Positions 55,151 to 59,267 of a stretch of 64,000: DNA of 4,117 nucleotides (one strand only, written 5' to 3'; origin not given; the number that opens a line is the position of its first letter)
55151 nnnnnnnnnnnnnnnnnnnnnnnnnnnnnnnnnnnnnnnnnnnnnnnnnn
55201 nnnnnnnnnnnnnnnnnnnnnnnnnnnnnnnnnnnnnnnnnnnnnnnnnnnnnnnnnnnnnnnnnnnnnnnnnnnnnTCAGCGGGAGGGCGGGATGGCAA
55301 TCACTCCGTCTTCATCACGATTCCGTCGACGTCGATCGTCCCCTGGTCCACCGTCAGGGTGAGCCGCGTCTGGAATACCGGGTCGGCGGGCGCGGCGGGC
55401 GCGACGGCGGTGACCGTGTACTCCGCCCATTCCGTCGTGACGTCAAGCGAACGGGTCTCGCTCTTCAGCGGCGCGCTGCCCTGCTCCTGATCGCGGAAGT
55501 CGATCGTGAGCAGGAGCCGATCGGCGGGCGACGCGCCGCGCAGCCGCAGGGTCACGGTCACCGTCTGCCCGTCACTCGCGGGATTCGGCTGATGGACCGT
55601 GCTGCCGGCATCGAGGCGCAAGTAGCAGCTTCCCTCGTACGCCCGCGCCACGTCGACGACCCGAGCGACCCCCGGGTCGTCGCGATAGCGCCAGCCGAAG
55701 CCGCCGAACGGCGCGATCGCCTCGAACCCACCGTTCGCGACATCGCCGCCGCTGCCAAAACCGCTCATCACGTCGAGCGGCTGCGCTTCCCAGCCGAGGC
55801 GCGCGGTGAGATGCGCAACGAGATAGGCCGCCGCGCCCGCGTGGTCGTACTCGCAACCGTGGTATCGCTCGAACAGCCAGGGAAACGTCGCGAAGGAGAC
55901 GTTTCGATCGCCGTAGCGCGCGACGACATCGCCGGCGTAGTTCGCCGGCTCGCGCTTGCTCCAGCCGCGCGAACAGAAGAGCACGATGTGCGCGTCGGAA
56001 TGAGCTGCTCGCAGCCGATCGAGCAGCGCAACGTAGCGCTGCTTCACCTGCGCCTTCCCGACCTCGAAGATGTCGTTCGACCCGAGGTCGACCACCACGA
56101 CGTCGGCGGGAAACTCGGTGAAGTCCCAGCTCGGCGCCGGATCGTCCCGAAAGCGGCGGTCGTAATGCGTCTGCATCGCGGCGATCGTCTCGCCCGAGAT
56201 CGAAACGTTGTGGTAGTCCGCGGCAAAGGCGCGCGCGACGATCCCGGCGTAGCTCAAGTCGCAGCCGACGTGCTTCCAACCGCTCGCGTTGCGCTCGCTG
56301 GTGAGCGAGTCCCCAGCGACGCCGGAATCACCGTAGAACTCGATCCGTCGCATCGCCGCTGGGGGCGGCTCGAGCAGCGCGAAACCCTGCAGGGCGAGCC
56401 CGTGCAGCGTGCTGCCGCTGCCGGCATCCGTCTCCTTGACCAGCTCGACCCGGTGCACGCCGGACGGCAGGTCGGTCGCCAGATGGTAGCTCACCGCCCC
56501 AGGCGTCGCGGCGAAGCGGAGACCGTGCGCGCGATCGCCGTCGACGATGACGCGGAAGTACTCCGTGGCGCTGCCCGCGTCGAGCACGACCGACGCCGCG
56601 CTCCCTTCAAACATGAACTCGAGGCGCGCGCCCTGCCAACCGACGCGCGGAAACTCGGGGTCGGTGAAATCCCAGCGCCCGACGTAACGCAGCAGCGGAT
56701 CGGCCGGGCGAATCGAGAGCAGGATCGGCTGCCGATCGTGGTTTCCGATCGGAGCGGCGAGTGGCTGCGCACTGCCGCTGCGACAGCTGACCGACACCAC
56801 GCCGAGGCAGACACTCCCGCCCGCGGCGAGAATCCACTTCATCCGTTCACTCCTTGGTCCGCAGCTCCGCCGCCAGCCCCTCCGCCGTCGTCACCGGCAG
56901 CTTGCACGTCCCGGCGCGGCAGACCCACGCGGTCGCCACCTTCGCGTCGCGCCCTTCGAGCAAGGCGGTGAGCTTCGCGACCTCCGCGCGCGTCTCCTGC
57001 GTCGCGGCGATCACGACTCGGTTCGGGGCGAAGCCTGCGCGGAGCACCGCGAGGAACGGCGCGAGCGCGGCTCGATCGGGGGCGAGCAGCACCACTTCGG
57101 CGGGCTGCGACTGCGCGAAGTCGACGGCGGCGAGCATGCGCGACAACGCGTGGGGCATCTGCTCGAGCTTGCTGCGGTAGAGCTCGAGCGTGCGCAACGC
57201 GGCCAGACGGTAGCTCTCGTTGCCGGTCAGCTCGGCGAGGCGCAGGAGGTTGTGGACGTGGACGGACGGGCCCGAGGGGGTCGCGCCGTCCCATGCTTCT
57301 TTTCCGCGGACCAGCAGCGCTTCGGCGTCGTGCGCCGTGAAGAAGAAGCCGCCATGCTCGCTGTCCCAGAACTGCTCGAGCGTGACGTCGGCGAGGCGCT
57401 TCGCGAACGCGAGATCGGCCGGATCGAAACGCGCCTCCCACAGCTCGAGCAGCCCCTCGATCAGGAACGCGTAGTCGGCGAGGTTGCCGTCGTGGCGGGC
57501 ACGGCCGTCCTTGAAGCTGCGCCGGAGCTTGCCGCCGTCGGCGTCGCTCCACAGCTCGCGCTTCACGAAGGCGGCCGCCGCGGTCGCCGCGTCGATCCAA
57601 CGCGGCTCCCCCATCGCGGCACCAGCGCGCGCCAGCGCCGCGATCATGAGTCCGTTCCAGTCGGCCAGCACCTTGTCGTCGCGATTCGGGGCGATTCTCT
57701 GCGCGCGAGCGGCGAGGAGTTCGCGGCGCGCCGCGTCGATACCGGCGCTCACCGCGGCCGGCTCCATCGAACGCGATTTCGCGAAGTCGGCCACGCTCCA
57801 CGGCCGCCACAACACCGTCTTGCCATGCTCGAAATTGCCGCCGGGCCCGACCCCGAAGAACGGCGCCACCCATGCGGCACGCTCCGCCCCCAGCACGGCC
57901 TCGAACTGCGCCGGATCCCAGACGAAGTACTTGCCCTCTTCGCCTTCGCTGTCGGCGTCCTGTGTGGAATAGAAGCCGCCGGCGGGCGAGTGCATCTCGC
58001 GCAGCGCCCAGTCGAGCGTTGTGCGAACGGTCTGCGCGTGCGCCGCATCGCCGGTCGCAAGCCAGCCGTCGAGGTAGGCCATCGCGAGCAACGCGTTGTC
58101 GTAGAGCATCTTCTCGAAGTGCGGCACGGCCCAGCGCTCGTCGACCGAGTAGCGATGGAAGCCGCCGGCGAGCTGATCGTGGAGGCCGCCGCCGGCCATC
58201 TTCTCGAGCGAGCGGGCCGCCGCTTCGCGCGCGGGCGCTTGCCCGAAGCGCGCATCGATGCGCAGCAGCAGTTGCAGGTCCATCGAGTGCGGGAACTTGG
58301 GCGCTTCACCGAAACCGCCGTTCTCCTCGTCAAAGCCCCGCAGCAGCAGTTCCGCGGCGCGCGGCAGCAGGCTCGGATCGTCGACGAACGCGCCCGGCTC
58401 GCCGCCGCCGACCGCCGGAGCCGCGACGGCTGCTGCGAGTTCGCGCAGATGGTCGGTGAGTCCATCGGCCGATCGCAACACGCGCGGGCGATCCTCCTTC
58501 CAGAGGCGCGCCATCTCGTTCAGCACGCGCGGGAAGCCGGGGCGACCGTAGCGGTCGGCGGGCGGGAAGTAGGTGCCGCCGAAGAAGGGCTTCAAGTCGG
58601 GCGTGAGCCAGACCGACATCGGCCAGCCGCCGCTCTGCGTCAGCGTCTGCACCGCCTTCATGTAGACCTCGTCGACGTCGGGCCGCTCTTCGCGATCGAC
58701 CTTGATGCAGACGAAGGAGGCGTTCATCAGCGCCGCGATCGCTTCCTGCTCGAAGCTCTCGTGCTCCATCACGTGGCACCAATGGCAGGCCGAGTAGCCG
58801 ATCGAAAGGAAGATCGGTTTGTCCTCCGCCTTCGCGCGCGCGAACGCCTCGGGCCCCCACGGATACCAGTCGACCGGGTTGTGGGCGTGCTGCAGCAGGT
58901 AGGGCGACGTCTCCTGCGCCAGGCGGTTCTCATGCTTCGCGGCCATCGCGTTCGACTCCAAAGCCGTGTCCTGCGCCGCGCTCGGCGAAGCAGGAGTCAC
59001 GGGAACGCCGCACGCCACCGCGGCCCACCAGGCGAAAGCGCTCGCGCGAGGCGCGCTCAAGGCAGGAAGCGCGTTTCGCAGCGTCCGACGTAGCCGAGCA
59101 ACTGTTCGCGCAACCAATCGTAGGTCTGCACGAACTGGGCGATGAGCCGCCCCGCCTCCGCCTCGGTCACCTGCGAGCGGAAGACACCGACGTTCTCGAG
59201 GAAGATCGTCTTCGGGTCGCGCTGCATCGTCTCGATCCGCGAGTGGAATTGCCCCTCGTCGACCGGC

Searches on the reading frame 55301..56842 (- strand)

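Call 45: search_protein_families(library=pfam, proteins=[window:55301-56842:-], max_evalue=0.00001)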
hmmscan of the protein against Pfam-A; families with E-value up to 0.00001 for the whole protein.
window:55301-56842:- (513 aa): 3 families
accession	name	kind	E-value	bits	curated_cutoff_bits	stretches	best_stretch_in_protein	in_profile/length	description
PF17996.7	CE2_N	-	4.2e-20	72.3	27.9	1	53-160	1-108/108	Carbohydrate esterase 2 N-terminal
PF13472.12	Lipase_GDSL_2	-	2.6e-15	57.8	32.9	1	176-311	2-132/178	GDSL-like Lipase/Acylhydrolase family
PF00657.28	Lipase_GDSL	-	3.9e-06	27.6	23.6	1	176-281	4-114/208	GDSL-like Lipase/Acylhydrolase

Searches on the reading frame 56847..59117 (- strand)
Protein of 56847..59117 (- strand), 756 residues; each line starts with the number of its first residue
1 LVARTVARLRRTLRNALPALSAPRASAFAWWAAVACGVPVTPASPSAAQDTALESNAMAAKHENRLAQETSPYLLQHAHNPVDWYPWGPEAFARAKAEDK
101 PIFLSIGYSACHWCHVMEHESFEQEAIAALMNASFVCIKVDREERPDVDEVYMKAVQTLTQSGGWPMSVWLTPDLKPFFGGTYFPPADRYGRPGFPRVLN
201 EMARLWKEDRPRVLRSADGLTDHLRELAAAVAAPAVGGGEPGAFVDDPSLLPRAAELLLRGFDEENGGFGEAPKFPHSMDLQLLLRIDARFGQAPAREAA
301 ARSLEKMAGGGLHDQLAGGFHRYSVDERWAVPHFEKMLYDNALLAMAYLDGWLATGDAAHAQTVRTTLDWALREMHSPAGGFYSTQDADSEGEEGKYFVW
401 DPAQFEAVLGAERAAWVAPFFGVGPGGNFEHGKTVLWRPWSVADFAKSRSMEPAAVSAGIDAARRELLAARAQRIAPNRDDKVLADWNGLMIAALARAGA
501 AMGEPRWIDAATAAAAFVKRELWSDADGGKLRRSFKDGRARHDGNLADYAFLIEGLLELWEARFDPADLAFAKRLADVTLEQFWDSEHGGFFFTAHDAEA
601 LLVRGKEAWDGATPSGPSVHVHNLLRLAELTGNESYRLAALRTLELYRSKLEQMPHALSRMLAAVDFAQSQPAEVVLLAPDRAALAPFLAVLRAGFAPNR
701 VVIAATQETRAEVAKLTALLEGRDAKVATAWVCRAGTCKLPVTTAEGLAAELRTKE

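Call 45: search_protein_families(library=pfam, proteins=[window:56847-59117:-], max_evalue=0.00001)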
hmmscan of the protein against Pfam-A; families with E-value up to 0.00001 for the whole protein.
window:56847-59117:- (756 aa): 2 families
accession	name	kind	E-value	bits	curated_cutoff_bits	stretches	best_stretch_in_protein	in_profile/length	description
PF03190.21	Thioredox_DsbH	-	8.3e-80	266.9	27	1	63-224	1-162/163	Protein of unknown function, DUF255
PF13899.12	Thioredoxin_7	-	7.1e-10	39.3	27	1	83-147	1-65/83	Thioredoxin-like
